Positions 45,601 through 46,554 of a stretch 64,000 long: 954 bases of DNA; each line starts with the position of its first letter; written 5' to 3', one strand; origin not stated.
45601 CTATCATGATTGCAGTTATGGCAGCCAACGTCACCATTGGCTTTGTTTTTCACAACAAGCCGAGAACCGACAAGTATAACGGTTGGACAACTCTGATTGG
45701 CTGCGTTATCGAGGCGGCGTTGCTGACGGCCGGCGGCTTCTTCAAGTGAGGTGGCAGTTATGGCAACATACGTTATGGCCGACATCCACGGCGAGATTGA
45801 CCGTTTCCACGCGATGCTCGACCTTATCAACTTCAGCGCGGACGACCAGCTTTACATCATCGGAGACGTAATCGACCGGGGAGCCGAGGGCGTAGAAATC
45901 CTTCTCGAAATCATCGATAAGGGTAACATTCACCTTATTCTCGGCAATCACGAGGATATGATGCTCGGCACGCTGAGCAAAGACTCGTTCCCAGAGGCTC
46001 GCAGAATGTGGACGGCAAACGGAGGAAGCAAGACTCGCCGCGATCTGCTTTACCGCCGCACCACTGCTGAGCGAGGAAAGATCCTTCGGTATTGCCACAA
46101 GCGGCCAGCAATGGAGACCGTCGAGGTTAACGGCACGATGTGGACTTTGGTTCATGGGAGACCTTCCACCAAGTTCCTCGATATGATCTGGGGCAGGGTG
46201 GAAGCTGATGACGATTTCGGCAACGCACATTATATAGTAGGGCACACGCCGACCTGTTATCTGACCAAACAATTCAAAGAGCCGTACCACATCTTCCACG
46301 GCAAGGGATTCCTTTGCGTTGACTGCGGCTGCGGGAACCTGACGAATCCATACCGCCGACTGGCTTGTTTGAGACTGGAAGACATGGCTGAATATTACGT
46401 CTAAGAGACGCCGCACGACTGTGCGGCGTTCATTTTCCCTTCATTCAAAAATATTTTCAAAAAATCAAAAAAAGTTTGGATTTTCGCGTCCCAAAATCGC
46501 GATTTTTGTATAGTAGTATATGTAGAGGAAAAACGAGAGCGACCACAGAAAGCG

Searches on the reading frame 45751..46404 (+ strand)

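Call 61: search_protein_families(library=phrogs, proteins=[window:45751-46404:+], max_evalue=0.001)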
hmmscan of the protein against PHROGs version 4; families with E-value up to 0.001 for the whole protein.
window:45751-46404:+ (217 aa): 6 families
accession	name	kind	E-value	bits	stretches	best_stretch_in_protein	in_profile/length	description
phrog_246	-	other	6.7e-37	128.5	1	4-214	176-387/417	NinI-like serine-threonine phosphatase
phrog_20114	-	other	4.8e-14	53.8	1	4-100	3-110/131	phosphoesterase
phrog_9096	-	unknown function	5.3e-10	40.4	1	6-93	15-99/157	-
phrog_8238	-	DNA, RNA and nucleotide metabolism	1.7e-06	27.4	1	7-76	175-249/737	RNA ligase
phrog_547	-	other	6.4e-06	26.4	1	29-73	71-115/245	phosphoesterase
phrog_1649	-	other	0.00041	20.1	1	2-71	34-107/308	metallo-phosphoesterase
